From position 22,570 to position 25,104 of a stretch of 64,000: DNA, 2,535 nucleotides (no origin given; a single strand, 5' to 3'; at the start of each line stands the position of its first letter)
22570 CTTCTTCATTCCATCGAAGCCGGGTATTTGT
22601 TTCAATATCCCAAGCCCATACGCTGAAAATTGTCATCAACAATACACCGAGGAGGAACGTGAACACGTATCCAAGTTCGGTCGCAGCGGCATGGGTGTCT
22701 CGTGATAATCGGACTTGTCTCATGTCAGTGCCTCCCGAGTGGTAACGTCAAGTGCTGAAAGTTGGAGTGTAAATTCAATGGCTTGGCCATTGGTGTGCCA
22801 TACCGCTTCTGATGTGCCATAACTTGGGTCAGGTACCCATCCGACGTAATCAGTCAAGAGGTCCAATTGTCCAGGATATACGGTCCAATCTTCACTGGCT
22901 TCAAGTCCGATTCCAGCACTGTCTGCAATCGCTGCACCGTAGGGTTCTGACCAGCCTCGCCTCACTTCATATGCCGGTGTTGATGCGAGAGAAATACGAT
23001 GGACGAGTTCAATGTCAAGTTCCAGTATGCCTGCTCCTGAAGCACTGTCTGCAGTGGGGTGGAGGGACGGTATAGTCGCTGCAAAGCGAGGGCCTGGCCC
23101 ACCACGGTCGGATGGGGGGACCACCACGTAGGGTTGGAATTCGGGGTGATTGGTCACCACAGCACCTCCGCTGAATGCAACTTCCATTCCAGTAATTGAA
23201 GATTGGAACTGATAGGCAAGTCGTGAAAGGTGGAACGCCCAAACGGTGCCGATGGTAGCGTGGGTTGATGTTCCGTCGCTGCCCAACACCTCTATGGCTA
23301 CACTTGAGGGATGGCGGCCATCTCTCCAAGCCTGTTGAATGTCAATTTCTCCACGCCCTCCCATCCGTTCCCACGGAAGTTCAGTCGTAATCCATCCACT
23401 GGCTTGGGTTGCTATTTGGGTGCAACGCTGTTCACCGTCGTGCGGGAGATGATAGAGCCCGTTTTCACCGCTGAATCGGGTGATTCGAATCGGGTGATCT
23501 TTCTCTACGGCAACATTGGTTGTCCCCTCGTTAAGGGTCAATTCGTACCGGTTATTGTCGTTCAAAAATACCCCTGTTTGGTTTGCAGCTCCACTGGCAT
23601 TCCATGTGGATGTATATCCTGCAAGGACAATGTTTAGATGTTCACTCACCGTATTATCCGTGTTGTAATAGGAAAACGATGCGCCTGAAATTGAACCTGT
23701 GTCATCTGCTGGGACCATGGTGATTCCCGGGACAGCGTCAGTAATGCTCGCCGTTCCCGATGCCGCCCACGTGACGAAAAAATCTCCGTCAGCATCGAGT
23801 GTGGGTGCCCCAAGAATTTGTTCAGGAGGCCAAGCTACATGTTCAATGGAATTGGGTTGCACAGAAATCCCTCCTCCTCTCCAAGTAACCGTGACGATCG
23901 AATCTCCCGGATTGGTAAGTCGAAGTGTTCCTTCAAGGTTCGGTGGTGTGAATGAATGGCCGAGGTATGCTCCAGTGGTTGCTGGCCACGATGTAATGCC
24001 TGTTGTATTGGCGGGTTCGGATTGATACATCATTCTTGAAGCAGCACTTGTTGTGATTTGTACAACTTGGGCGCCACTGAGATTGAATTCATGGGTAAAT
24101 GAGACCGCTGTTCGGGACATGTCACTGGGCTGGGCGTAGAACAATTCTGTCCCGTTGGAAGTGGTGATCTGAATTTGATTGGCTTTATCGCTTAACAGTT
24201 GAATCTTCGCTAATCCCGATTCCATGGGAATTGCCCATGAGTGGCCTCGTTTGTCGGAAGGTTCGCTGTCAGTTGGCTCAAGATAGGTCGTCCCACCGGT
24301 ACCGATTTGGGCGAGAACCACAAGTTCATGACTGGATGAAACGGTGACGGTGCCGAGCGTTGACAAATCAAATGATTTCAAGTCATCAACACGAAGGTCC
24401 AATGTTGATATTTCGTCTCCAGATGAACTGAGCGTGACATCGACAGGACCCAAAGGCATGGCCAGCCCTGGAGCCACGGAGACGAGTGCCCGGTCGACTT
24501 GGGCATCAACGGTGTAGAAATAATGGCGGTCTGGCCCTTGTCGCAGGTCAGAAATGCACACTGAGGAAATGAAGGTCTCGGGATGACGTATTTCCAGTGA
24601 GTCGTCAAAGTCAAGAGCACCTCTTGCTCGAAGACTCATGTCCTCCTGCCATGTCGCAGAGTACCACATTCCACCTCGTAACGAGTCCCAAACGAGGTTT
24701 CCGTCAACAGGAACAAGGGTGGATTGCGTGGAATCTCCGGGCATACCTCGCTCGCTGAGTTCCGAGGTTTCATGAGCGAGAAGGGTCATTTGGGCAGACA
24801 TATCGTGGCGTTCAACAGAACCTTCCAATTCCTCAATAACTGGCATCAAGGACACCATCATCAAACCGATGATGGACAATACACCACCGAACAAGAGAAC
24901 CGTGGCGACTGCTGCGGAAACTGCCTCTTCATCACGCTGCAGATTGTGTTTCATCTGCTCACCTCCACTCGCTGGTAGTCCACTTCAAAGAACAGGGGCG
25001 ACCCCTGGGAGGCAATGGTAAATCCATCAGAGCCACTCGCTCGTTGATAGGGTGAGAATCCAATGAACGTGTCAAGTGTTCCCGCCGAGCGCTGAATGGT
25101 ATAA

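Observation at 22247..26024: Translationally coupled trio of pilin-like genes with no pilus machinery nearby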

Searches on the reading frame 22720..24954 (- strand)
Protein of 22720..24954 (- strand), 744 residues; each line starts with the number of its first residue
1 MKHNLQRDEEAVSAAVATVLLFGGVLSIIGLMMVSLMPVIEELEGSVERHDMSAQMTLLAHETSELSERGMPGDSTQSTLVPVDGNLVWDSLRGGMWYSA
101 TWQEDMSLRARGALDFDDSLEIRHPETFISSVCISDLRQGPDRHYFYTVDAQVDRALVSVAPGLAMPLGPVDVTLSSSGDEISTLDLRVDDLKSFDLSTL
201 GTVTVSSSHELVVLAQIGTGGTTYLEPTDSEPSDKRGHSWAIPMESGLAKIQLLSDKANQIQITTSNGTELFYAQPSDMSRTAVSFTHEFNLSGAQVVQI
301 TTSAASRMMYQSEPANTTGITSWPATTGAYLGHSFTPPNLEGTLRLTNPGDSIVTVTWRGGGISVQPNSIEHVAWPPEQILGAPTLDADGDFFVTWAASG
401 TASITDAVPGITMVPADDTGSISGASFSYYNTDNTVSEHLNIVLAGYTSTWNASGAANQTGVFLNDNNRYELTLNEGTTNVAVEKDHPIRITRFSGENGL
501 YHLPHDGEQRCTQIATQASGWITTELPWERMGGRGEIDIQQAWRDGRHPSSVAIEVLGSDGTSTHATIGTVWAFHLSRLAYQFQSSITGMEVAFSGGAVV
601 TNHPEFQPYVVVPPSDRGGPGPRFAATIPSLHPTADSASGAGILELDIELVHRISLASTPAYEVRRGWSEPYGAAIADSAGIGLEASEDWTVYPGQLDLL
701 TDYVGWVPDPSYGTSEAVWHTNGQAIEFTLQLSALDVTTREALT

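Call 4: search_protein_families(library=pfam, proteins=[window:22720-24954:-], max_evalue=1)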
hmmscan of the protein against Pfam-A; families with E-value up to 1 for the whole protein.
window:22720-24954:- (744 aa): 2 families
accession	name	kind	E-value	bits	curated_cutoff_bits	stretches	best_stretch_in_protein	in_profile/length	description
PF23960.2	DUF7289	-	0.00015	21.9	27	1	11-80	2-71/238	Family of unknown function (DUF7289)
PF16460.11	Phage_TTP_11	-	0.17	12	28.4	0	265-306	4-45/154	Phage tail tube, TTP, lambda-like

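Call 8: find_encoding_contigs(protein=window:22720-24954:-, flank=10000, max_places=6)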
Protein window:22720-24954:- (744 aa): 13 contigs read that carry it; 6 places shown.
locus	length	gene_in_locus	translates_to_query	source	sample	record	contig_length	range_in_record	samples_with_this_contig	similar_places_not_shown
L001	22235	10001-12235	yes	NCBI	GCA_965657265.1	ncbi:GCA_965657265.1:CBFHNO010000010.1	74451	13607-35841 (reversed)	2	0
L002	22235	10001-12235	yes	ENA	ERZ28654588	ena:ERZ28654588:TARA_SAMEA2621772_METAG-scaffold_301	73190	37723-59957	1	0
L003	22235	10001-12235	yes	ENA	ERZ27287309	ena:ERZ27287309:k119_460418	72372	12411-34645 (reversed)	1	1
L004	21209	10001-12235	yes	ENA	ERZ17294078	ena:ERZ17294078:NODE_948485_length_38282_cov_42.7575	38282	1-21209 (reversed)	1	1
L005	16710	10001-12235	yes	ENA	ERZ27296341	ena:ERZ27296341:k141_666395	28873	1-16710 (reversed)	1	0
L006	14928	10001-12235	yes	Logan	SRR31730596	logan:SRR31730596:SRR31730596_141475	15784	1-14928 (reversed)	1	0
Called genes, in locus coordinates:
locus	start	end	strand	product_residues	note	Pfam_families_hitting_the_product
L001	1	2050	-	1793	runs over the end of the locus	-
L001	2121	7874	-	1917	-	-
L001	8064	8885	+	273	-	PF00753:Lactamase_B, PF23023:Anti-Pycsar_Apyc1 (weak), PF12706:Lactamase_B_2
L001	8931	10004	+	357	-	-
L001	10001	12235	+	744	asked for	-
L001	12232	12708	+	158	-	-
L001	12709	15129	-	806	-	PF13191:AAA_16, PF13401:AAA_22 (weak), PF07719:TPR_2 (faint), PF13374:TPR_10 (faint), PF13428:TPR_14 (faint), PF17874:TPR_MalT, PF13424:TPR_12, PF13424:TPR_12, +4 more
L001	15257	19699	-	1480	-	PF13229:Beta_helix (faint)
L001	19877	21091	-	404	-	PF00082:Peptidase_S8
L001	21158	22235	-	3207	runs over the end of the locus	PF02516:STT3, PF13620:CarboxypepD_reg (weak)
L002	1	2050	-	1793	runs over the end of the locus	-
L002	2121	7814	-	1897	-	-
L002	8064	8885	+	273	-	PF00753:Lactamase_B, PF23023:Anti-Pycsar_Apyc1 (weak), PF12706:Lactamase_B_2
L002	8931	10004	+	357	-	-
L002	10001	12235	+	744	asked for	-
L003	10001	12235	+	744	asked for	-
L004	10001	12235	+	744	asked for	-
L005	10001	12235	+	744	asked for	-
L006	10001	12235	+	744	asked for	-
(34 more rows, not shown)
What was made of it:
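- Checked: Independent gene callers in public assemblies call them the same way (call 8).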

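Call 10: find_homologous_proteins(query=window:22720-24954:-, max_evalue=0.001)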
Query window:22720-24954:- (744 aa): 500 proteins with E <= 0.001 among 8000 candidates; the best 120 are listed.
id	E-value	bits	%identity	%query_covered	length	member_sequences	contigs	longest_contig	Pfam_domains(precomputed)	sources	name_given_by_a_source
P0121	0.0e+0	1602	94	100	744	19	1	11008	-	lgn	-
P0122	0.0e+0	1600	94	100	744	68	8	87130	-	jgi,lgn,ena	jgi:hypothetical protein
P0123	0.0e+0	1599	94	100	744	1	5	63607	-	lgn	-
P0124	0.0e+0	1596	94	100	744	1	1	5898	-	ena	-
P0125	0.0e+0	1464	84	100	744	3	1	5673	-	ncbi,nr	ncbi:MAG TPA: hypothetical protein QGI72_00680 [Poseidonia sp.]|nr:hypothetical protein [Poseidonia 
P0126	0.0e+0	1440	83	100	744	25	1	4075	-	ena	-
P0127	0.0e+0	1223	70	100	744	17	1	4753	-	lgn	-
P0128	0.0e+0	1220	71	100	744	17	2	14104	-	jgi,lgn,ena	jgi:hypothetical protein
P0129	0.0e+0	1218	71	100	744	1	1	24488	-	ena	-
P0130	0.0e+0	1217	71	100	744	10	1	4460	-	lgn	-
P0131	0.0e+0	1215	71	100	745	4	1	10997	-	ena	-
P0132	0.0e+0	1215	71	100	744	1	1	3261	-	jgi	jgi:hypothetical protein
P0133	0.0e+0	1214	71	100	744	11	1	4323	-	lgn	-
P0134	0.0e+0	1208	71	99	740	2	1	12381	-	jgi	jgi:hypothetical protein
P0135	0.0e+0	1204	70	100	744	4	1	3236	-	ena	-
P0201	0.0e+0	1056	63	100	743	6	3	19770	PF23960.3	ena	-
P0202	0.0e+0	1052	64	99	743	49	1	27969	PF23960.3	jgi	-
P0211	2.3e-279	947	57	100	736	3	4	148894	PF23960.3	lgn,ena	-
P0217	4.0e-276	936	56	100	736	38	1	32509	PF23960.3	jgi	-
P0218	6.5e-274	929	56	100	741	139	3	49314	PF23960.3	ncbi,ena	-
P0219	2.6e-273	927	56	99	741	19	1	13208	PF23960.3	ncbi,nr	ncbi:MAG: hypothetical protein P8Q55_06115 [Candidatus Poseidoniaceae archaeon]|nr:hypothetical prot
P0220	4.0e-273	926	55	100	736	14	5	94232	PF23960.3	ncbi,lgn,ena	-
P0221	5.8e-273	925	56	100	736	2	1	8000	PF23960.3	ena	-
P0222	1.2e-272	924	56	100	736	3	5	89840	PF23960.3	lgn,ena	-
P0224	8.5e-272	922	55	100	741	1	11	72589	PF23960.3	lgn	-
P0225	1.2e-271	921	55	100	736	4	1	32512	PF23960.3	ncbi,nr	ncbi:hypothetical protein N9M86_04155 [Euryarchaeota archaeon]|nr:hypothetical protein [Euryarchaeot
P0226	1.2e-271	921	55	100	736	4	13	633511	PF23960.3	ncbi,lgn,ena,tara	tara:strand:- start:19306 stop:21516 length:2211 start_codon:yes stop_codon:yes gene_type:complete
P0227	4.3e-271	919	55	100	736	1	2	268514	PF23960.3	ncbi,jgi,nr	ncbi:hypothetical protein N9O16_00840 [Candidatus Poseidoniaceae archaeon]|nr:hypothetical protein [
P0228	5.4e-271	919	54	100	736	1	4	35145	PF23960.3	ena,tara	tara:strand:- start:3272 stop:5482 length:2211 start_codon:yes stop_codon:yes gene_type:complete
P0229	7.4e-271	918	54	100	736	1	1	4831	PF23960.3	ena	-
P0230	9.2e-271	918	54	100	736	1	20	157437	PF23960.3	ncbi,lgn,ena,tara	tara:strand:+ start:2137 stop:4347 length:2211 start_codon:yes stop_codon:yes gene_type:complete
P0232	2.0e-270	917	54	100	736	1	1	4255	PF23960.3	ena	-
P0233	2.1e-270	917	55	100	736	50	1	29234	PF23960.3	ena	-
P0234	8.9e-270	915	55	99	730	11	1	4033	PF23960.3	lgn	-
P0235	9.4e-270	915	54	100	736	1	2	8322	PF23960.3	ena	-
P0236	1.4e-269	914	54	100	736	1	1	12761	PF23960.3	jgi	-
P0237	2.2e-268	910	53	100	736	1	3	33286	PF23960.3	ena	-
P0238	2.2e-268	910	53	100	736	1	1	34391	PF23960.3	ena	-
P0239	2.6e-268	910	53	100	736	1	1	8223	PF23960.3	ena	-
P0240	2.9e-268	910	53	100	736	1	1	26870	PF23960.3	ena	-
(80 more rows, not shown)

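Call 16: search_protein_families(library=ncbifam, proteins=[window:22720-24954:-], max_evalue=1)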
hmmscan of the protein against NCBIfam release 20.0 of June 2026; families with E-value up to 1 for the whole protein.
window:22720-24954:- (744 aa): 0 families

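Call 43: find_related_loci(query=A3, collection=genome_contigs, flank=10000)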
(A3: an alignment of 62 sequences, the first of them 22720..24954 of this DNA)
Query A3 (744 aa) in genome_contigs; peptide patterns used: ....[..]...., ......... (x = any residue, [..] = any of these).
238 stretches matched a pattern; 162 encode a relative of the query (tblastn E <= 1e-3); the best 80 are kept; 80 distinct loci.
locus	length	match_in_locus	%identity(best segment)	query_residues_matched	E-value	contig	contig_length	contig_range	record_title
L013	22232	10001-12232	95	1-744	0e+0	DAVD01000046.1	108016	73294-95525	MAG TPA_asm: Candidatus Poseidonia alphae isolate UBA255 UBA255_contig_5464, whole genome shotgun sequence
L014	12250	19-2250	94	1-744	0e+0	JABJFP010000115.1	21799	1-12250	MAG: Methanobacteriota archaeon isolate SI074_bin128 k141_798323, whole genome shotgun sequence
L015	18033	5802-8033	93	1-744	0e+0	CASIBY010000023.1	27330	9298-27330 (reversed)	MAG: Candidatus Poseidoniaceae archaeon isolate FRAM_WSC20_S10_BML_bin_60_1 genome assembly, contig: FRAM_WSC20_S10_BML_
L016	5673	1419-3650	84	1-744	0e+0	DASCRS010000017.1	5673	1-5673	MAG TPA_asm: Poseidonia sp. isolate Ts_MAG_10 c_000000079318, whole genome shotgun sequence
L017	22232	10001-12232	94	1-744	0e+0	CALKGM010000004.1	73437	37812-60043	MAG: Candidatus Poseidoniaceae archaeon isolate S4_Bin_METABAT__164_1 genome assembly, contig: c_000000463787, whole gen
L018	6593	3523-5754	83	1-744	0e+0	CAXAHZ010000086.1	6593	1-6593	MAG TPA_asm: uncultured euryarchaeote isolate ERR3525244_concoct_132 genome assembly, contig: ERZ22156399.5728, whole ge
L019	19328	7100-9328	70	1-743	0e+0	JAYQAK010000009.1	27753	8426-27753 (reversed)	MAG: Poseidonia sp. isolate 139585_S186_metabat_bins_sspec.tsv.121_sub NODE_1460_length_27753_cov_6.310600, whole genome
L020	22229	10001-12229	69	1-743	0e+0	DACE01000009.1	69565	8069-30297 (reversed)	MAG TPA_asm: Euryarchaeota archaeon UBA256 UBA256_contig_5485, whole genome shotgun sequence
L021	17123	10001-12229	70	1-743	0e+0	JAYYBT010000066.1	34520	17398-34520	MAG: Thermoplasmatota archaeon isolate XS_MAG27 XS_MAG27_0066, whole genome shotgun sequence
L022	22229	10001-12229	69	1-743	0e+0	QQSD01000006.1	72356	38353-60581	MAG: Candidatus Poseidoniales archaeon isolate bin_245 U_43203-6, whole genome shotgun sequence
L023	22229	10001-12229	70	1-743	0e+0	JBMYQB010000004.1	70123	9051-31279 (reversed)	MAG: Poseidonia sp. isolate ME_XS_2305_bin_45 ME_XS_2305_bin_45_3, whole genome shotgun sequence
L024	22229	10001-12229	70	1-743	0e+0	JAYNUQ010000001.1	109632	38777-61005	MAG: Candidatus Poseidoniales archaeon isolate 139536_S27_maxbin_bins.tsv.039 NODE_36_length_109632_cov_11.084260, whole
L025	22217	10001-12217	70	5-743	0e+0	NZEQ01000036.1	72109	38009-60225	MAG: Verrucomicrobiales bacterium isolate ARS100 5735, whole genome shotgun sequence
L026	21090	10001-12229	69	1-743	0e+0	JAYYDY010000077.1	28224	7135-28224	MAG: Thermoplasmatota archaeon isolate XS_MAG49 XS_MAG49_0077, whole genome shotgun sequence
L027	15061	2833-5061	68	1-743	0e+0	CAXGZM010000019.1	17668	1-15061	MAG TPA_asm: uncultured euryarchaeote isolate SRR12479814_binner13_Refined_2 genome assembly, contig: ERZ4874012.115, wh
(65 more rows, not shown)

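Call 44: predict_structure(alignment_id=A3)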
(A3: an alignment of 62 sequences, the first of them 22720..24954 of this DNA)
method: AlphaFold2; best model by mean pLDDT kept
length: 744 residues; sequences in the alignment: 62
mean_pLDDT: 68.0   pTM: 0.66
mean pLDDT of the five models: 68.0, 67.2, 66.9, 61.8, 61.5
residues with pLDDT >= 90: 259; 70-90: 189; 50-70: 56; < 50: 240
segments of 3 or more residues with pLDDT < 50: 1-10, 13-15, 36-88, 232-234, 579-744
pLDDT, mean of each block of 10 residues (from residue 1): 39 48 52 49 37 39 35 29 43 63 73 72 81 81 83 93 67 89 88 92 89 92 86 65 94 93 93 90 93 93 92 86 91 93 94 93 94 87 91 92 88 94 94 83 93 92 89 90 94 92 92 81 84 73 75 86 84 65 37 27 28 27 25 30 29 26 27 34 30 27 25 23 26 25 27
secondary structure, 60 per line:
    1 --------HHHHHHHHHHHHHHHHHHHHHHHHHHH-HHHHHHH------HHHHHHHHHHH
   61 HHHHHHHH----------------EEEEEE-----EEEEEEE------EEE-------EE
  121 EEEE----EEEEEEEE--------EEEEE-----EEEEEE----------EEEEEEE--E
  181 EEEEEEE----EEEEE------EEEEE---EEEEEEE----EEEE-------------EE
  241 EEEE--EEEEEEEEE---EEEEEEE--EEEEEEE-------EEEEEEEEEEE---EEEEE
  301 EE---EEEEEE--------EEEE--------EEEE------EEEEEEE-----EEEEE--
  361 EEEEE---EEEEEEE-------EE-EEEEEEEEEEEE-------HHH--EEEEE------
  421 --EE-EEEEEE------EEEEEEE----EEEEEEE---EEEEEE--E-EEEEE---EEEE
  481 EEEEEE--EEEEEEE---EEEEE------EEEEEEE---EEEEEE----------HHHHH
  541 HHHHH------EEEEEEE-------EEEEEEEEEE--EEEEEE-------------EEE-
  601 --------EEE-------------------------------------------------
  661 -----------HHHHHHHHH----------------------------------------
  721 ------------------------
elements in order (helices of 4 or more, strands of 3 or more residues): H9-35 H37-43 H50-68 E85-90 E96-102 E109-111 E119-124 E129-136 E145-149 E155-160 E171-177 E180-187 E192-196 E203-207 E211-217 E222-225 E239-244 E247-255 E259-265 E268-274 E282-292 E296-302 E306-311 E320-323 E332-335 E342-348 E354-358 E361-365 E369-375 E386-397 E410-414 E426-431 E438-444 E449-455 E459-464 E469-473 E477-486 E489-495 E499-503 E510-516 E520-525 H536-545 E552-558 E566-575 E578-583 E597-599 E609-611 H672-680
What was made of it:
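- The P2 core is confidently all-beta (call 44).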

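Call 58: fold_search(model_id=the predicted structure, library=pdb)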
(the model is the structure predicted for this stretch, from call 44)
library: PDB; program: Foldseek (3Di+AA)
matches with E <= 10: 1604; with E <= 0.001: 18
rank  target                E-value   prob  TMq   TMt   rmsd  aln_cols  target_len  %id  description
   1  5x7o_A                3.9e-07  0.99  0.12  0.08  25.3       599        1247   10  Crystal structure of Paenibacillus sp. 598K alpha-1,6-glucosyltransferase (released 2017-07-26)
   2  5ezr                  4.8e-06  0.84  0.08  0.07  26.3       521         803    7  Crystal Structure of PVX_084705 bound to compound (released 2017-05-10)
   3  5dyl                  8.0e-06  0.80  0.08  0.07  26.2       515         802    8  Crystal structure of the cGMP-dependent protein kinase PKG from Plasmodium Vivax - Apo form (released 2015-11-04)
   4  8w7n                  1.3e-04  0.84  0.09  0.07  32.9       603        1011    6  Crystal structure of the in-cell Cry1Aa purified from Bacillus thuringiensis (released 2024-03-06)
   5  4dou                  1.3e-04  0.63  0.11  0.16  18.0       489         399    8  Crystal Structure of a Single-chain Trimer of Human Adiponectin Globular Domain (released 2012-02-29)
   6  7m0r_E                1.7e-04  0.80  0.12  0.17  26.2       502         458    9  Cryo-EM structure of the Sema3A/PlexinA4/Neuropilin 1 complex (released 2021-05-05)
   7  5hzf                  2.1e-04  0.89  0.13  0.19  17.1       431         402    9  Single Chain Recombinant Globular Head of the Complement System Protein C1q in complex with magnesium (released 2016-03-02)
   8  6tfk_A                2.4e-04  0.41  0.08  0.09  28.0       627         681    7  Vip3Aa toxin structure (released 2020-08-12)
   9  7u1j_B                3.8e-04  0.54  0.07  0.12  20.1       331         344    9  Crystal structure of Pisum sativum convicilin (released 2022-03-30)
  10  7u1i_A                4.0e-04  0.54  0.08  0.13  20.1       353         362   11  Crystal structure of Pisum sativum vicilin (released 2022-03-16)
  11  9h9a                  4.9e-04  0.30  0.09  0.07  44.3       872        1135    6  native structure of the full-length pesticidal protein Cry8Ba2, from crystals formed in vivo (form 1) (released 2025-12-03)
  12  9fmt_E                5.2e-04  0.60  0.09  0.11  20.7       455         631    9  Cryo-EM structure of the BcsB hexameric crown from the E. coli cellulose secretion macrocomplex (released 2024-10-16)
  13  7u1h_C                6.1e-04  0.63  0.08  0.14  20.0       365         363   10  Crystal structure of Lens culinaris vicilin (released 2022-03-09)
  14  6yg8_E                8.3e-04  0.54  0.09  0.11  21.1       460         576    8  Cryo-EM structure of a BcsB pentamer in the context of an assembled Bcs macrocomplex (released 2021-02-24)
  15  8zj4_A                8.3e-04  0.47  0.10  0.12  27.4       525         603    7  trypsinogen-EP-N619A (released 2025-05-21)
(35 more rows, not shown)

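Call 63: search_protein_families(library=padloc, proteins=[window:22720-24954:-], max_evalue=0.01)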
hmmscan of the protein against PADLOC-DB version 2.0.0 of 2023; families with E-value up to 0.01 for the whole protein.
window:22720-24954:- (744 aa): 1 family
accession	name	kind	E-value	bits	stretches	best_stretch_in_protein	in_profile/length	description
PDLC00052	DruF4|DruF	-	0.0094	12.1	0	237-302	283-349/692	Unknown function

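Call 66: search_solved_structures(query=A3, max_evalue=10, show_alignments=2)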
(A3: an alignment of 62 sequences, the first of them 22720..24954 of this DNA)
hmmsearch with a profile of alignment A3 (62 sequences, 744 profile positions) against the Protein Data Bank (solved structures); distinct sequences matched with E-value up to 10: 4.
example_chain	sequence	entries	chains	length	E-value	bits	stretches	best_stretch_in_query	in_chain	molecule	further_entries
9j0a_B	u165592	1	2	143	2.1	9.6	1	150-202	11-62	64-kDa C-terminal product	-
4pk7_B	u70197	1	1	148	2.2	9.5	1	150-202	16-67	Double-strand-break repair protein rad21 homolog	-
4pju_B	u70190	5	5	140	2.3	9.5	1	151-202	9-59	Double-strand-break repair protein rad21 homolog | 64-kDa C-terminal product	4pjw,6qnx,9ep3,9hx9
8k4d_B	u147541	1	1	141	2.3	9.5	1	151-202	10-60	64-kDa C-terminal product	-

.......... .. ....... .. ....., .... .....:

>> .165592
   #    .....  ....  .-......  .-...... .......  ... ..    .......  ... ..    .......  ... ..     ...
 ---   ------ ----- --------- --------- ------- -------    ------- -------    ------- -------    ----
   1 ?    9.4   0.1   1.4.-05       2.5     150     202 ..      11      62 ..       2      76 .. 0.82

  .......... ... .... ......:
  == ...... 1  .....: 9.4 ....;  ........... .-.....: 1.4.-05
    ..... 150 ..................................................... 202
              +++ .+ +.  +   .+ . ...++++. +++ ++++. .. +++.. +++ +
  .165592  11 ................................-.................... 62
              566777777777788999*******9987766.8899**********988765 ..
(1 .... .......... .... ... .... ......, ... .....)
